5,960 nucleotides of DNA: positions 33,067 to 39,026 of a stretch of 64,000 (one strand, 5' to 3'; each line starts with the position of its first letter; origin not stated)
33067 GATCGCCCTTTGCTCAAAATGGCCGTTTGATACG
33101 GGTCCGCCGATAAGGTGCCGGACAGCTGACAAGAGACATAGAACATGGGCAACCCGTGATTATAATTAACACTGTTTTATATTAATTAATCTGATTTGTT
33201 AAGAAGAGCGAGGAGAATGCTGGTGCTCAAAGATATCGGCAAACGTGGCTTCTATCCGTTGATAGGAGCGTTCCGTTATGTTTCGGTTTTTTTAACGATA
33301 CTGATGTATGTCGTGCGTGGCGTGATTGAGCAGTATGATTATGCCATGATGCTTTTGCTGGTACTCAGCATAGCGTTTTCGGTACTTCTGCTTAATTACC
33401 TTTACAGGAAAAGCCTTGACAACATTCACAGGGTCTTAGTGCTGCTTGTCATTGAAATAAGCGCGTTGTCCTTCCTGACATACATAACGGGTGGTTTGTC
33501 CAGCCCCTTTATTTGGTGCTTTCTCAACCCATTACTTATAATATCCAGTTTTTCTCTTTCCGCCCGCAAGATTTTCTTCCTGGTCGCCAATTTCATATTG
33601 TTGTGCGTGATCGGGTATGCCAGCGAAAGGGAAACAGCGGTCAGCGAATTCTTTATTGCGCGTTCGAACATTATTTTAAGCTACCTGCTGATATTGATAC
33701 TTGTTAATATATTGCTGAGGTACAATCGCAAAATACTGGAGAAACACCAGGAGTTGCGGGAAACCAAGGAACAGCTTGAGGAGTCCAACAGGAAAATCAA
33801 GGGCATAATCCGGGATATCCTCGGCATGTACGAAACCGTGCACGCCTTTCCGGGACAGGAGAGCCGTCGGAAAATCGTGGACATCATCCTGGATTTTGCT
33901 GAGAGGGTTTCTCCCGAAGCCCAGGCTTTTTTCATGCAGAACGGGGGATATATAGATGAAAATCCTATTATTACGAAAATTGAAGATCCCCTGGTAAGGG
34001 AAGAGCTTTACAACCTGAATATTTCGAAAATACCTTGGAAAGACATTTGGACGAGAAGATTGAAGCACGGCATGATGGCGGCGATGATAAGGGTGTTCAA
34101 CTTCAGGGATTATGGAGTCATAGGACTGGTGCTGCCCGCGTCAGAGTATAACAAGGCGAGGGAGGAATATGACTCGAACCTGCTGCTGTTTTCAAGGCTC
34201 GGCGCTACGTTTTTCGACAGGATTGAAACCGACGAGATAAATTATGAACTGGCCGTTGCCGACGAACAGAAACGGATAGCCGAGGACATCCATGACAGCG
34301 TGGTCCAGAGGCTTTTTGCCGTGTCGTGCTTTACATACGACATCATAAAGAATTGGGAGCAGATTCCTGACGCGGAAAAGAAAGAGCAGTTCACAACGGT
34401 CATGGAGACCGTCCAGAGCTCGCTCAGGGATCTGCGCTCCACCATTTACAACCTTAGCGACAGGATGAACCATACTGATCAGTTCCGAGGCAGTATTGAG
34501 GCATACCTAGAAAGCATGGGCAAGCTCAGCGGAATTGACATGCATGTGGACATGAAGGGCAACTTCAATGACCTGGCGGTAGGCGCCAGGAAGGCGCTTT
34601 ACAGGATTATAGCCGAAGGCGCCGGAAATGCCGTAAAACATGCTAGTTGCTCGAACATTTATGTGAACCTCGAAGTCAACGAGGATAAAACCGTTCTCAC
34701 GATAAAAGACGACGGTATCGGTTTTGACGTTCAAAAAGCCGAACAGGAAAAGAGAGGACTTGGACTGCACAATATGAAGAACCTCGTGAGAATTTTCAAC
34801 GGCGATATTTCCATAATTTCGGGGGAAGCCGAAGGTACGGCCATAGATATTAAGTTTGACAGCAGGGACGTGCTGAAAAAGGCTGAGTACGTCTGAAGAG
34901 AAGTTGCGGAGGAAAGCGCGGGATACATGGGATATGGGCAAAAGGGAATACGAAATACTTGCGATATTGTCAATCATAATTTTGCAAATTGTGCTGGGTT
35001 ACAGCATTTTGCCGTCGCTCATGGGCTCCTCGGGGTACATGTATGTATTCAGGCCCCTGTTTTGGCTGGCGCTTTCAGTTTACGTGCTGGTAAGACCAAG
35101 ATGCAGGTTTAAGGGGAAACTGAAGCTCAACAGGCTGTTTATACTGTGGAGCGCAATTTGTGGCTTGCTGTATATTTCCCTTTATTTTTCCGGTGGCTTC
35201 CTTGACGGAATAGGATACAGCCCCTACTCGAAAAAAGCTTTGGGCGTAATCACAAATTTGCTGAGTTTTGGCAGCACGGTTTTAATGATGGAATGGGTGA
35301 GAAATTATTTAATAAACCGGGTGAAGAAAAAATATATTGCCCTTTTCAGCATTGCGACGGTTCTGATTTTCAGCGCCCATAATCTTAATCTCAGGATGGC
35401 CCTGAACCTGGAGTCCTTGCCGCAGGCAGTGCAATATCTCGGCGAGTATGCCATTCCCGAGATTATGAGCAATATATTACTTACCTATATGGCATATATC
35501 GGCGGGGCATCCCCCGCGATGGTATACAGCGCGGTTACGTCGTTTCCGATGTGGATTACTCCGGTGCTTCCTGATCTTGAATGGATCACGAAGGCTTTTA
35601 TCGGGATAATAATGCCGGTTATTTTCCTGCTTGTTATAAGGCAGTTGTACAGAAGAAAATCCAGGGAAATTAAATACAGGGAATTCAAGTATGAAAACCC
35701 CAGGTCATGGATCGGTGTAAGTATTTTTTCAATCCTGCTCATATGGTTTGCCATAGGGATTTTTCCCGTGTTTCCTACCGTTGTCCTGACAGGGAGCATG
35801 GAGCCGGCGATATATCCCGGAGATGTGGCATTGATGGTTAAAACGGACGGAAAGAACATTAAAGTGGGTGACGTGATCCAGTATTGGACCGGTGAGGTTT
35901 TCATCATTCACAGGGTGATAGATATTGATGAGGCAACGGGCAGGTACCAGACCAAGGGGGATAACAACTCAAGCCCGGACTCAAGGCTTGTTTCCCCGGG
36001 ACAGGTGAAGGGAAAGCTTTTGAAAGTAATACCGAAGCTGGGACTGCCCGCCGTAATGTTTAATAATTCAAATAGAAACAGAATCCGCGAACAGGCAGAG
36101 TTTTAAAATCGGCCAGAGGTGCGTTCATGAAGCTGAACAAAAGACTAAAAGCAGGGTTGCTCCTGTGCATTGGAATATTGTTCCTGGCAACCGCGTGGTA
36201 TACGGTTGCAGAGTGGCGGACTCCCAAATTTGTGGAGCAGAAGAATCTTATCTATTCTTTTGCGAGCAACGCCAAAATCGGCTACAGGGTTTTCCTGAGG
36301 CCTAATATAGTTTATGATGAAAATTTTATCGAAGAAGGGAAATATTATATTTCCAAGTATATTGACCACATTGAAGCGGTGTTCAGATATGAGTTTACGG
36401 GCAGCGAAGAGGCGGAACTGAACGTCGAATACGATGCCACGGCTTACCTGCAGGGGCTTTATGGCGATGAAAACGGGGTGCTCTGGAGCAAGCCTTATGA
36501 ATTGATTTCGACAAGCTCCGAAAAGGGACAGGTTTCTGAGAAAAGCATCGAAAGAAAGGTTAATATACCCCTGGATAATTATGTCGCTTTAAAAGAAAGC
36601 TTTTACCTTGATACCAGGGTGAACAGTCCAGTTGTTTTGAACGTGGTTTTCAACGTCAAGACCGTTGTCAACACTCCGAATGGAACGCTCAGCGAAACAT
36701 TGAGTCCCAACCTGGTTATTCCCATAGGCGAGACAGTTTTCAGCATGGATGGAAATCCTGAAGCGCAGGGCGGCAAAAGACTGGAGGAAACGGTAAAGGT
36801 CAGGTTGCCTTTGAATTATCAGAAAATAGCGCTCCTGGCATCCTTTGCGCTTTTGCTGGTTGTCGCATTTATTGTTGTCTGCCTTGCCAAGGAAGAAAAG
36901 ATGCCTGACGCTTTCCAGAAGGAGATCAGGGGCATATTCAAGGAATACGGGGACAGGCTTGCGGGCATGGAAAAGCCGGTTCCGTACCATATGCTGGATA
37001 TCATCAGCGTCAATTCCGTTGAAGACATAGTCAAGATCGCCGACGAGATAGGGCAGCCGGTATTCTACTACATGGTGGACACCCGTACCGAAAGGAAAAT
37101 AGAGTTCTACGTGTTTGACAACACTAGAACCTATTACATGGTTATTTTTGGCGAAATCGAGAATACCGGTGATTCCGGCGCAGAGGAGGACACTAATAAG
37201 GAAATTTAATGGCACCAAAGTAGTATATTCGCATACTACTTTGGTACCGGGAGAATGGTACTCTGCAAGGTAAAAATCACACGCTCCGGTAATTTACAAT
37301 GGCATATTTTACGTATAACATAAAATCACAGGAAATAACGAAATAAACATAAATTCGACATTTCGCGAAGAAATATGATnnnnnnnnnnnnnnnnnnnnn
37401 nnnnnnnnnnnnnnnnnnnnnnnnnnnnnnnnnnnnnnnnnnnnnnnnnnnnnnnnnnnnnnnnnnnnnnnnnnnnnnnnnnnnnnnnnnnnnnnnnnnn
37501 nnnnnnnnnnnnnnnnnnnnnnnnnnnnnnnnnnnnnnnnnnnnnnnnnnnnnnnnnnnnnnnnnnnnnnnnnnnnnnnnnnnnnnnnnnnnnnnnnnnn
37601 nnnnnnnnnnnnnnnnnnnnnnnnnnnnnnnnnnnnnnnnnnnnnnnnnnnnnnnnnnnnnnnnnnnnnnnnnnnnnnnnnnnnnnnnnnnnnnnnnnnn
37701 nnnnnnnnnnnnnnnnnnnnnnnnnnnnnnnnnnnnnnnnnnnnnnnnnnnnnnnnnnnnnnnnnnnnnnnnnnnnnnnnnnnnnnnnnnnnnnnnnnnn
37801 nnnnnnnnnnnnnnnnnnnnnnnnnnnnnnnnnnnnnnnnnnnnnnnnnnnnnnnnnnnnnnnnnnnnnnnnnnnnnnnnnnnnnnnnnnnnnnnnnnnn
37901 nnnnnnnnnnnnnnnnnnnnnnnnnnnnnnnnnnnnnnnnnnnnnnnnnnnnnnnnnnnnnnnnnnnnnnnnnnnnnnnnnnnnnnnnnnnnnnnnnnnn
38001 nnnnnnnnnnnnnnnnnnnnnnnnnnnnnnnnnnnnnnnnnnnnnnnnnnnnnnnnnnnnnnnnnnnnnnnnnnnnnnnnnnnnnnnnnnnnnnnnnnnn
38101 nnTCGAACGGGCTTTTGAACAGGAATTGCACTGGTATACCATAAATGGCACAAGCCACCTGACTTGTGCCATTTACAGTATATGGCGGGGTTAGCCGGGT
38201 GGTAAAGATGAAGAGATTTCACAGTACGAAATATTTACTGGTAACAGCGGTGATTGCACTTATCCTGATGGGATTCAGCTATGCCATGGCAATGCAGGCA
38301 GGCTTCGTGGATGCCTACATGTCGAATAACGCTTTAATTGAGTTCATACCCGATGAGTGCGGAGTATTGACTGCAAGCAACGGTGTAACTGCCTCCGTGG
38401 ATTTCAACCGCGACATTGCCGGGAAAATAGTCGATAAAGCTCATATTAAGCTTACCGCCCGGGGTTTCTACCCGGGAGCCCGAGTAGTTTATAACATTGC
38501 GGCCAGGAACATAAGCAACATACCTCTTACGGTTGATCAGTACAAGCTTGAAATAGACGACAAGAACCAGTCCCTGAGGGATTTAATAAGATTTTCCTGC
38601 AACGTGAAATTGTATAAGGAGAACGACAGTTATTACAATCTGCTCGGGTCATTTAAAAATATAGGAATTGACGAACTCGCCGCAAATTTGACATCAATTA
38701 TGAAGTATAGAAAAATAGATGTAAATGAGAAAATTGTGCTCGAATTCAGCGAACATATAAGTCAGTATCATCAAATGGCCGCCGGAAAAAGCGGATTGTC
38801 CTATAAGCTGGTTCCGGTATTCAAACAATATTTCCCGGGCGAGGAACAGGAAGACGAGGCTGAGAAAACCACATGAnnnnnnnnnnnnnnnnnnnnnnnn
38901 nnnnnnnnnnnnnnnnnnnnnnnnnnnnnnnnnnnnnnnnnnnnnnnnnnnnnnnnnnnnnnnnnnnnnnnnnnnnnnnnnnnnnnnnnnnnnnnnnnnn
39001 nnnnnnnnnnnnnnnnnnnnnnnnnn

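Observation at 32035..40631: SipW/TasA-like fibre locus under two-component control, with an orphan degenerate PilT-like NTPase: a candidate undescribed matrix or appendage system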

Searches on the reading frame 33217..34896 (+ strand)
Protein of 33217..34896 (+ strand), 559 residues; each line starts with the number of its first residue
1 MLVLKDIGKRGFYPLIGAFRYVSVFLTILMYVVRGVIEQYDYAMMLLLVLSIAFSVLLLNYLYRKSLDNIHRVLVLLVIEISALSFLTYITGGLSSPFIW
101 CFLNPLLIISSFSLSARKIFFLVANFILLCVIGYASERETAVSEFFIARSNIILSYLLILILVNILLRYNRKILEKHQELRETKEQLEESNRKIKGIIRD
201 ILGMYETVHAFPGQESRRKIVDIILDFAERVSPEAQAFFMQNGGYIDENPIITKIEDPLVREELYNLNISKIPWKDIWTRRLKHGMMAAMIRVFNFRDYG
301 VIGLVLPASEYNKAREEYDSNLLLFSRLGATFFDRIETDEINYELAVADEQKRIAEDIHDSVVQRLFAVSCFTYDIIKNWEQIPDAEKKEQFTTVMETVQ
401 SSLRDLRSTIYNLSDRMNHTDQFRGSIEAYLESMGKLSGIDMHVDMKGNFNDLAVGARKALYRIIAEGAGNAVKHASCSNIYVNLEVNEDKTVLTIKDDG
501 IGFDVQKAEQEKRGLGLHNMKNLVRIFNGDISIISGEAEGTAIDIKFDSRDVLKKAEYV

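Call 3: search_protein_families(library=pfam, proteins=[window:33217-34896:+], max_evalue=0.1)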
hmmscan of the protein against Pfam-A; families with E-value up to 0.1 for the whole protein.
window:33217-34896:+ (559 aa): 6 families
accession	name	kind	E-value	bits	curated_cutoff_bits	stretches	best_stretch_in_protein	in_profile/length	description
PF02518.31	HATPase_c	-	4e-16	59.9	26.4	1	458-548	3-108/111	Histidine kinase-, DNA gyrase B-, and HSP90-like ATPase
PF07730.19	HisKA_3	-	5e-10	40.2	24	1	350-414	1-64/68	Histidine kinase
PF13581.12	HATPase_c_2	-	8.5e-06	26.2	27.4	1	464-527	35-112/127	Histidine kinase-like ATPase domain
PF05377.16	FlaC_arch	-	0.0021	18.9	27.8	1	179-208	18-47/55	Flagella accessory protein C (FlaC)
PF13589.12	HATPase_c_3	-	0.0055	17.2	25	1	469-522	11-61/137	Histidine kinase-, DNA gyrase B-, and HSP90-like ATPase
PF14501.12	HATPase_c_5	-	0.0073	16.7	22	1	503-537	58-92/102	GHKL domain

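Call 4: search_protein_families(library=ncbifam, proteins=[window:33217-34896:+], max_evalue=0.1)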
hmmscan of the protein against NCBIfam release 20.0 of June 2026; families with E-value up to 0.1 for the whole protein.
window:33217-34896:+ (559 aa): 28 families (the best 25 are shown)
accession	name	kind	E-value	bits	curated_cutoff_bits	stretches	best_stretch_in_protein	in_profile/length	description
NF052531.1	Strep_LiaS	equivalog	3.1e-27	95.7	450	1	342-546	124-324/328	envelope stress sensor histidine kinase LiaS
NF052443.1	SensHisKinMctS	equivalog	1e-26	93.3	700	1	349-547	249-446/457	two-component system sensor histidine kinase MctS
NF047786.1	his_kin_MadS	equivalog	3.1e-20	72.7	500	1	346-540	226-426/434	MadS family sensor histidine kinase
NF008649.0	PRK11644.1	equivalog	2.3e-19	69.5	408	1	345-547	296-494/499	signal transduction histidine-protein kinase/phosphatase UhpB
NF008184.0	PRK10935.1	equivalog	7.3e-19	67.8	553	1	342-550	355-560/565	nitrate/nitrite two-component system sensor histidine kinase NarQ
NF007896.0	PRK10600.1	equivalog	1.7e-16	60.1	578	1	324-551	365-587/598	nitrate/nitrite two-component system sensor histidine kinase NarX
NF033792.0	ActS_PrrB_HisK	equivalog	3.3e-10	39.4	350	2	22-132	19-131/423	ActS/PrrB/RegB family redox-sensitive histidine kinase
NF047322.1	HK_morpho_MacS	equivalog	2.1e-08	33.7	300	1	346-546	178-365/367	MacS family sensor histidine kinase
NF045988.1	HisKinRegBRhodob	equivalog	9.8e-07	27.4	570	1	48-176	58-188/462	sensor histidine kinase RegB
NF047874.1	MASE3_PAS_HK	subfamily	2.6e-06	26.5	560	1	470-555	529-630/655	MASE3 domain-containing sensor histidine kinase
TIGR02956.1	TMAO_torS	equivalog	4.6e-06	25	676.5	1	426-542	545-675/967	TMAO reductase system sensor histidine kinase/response regulator TorS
NF051872.1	HisKinPhyk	equivalog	1e-05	24.3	750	1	465-547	454-536/537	sensor histidine kinase PhyK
NF041735.1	hist_kin_RppB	equivalog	1.5e-05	24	400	1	433-508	306-382/438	two-component system sensor histidine kinase RppB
NF040691.1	MtrAB_MtrB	equivalog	5.3e-05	22.4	450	1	432-509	360-436/507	MtrAB system histidine kinase MtrB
NF041947.1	LuxQ_Vibrio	equivalog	6.3e-05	21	1200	1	427-548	554-695/843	quorum-sensing autoinducer 2 sensor kinase/phosphatase LuxQ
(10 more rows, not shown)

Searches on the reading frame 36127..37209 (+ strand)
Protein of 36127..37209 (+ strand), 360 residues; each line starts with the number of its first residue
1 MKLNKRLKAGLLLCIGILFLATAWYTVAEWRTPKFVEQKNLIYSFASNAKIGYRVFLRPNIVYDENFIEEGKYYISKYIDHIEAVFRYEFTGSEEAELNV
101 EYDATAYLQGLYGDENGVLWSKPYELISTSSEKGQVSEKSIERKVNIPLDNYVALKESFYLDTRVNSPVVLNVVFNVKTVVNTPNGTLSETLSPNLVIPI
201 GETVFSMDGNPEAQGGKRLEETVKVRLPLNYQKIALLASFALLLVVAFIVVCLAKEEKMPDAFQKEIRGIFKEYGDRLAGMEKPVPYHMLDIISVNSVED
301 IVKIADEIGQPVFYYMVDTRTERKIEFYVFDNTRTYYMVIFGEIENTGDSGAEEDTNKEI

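Call 3: search_protein_families(library=pfam, proteins=[window:36127-37209:+], max_evalue=0.1)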
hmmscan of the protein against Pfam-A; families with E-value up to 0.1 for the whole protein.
window:36127-37209:+ (360 aa): 1 family
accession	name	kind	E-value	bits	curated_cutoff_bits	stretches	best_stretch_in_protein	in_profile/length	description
PF17231.7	DUF5305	-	7.5e-24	84.8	29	1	120-337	1-216/217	Family of unknown function (DUF5305)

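Call 4: search_protein_families(library=ncbifam, proteins=[window:36127-37209:+], max_evalue=0.1)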
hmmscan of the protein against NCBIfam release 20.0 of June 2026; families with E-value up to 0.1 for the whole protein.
window:36127-37209:+ (360 aa): 1 family
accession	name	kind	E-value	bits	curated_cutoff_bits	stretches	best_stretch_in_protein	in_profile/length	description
TIGR02744.1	TrbI_Ftype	equivalog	0.0018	18.4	83.65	0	11-48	9-49/112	type-F conjugative transfer system protein TrbI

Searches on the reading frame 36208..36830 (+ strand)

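Call 41: search_protein_families(library=pfam, proteins=[window:36208-36830:+], max_evalue=10)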
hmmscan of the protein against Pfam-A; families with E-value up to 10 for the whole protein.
window:36208-36830:+ (207 aa): 1 family
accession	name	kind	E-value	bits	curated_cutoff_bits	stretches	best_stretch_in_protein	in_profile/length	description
PF17231.7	DUF5305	-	1.9e-07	31.2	29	1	93-203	1-111/217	Family of unknown function (DUF5305)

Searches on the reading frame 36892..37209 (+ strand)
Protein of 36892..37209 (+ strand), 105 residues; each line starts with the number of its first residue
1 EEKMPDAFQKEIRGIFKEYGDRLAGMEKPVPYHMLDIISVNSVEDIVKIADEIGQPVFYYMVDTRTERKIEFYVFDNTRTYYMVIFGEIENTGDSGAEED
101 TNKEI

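Call 41: search_protein_families(library=pfam, proteins=[window:36892-37209:+], max_evalue=10)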
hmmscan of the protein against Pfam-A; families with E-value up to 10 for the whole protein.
window:36892-37209:+ (105 aa): 1 family
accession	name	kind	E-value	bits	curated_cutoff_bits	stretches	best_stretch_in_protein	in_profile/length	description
PF17231.7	DUF5305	-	3e-09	37.1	29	1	9-82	149-216/217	Family of unknown function (DUF5305)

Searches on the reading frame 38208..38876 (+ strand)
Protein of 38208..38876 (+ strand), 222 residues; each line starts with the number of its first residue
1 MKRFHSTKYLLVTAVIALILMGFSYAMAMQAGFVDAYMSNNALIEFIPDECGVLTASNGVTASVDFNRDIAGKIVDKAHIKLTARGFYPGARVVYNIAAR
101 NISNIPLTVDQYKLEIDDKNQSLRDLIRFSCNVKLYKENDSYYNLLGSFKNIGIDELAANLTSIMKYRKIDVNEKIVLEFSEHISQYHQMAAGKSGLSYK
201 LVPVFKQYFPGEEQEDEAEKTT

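Call 3: search_protein_families(library=pfam, proteins=[window:38208-38876:+], max_evalue=0.1)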
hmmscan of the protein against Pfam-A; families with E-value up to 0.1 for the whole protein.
window:38208-38876:+ (222 aa): 0 families

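Call 4: search_protein_families(library=ncbifam, proteins=[window:38208-38876:+], max_evalue=0.1)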
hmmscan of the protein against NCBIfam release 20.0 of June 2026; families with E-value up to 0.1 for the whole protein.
window:38208-38876:+ (222 aa): 1 family
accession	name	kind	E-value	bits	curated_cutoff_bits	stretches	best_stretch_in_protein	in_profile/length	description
TIGR03780.1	Bac_Flav_CT_N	equivalog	0.0061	15.7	164.1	1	75-124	164-214/285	conjugative transposon protein TraN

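Call 41: search_protein_families(library=pfam, proteins=[window:38208-38876:+], max_evalue=10)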
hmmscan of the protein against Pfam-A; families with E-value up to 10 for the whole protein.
window:38208-38876:+ (222 aa): 0 families
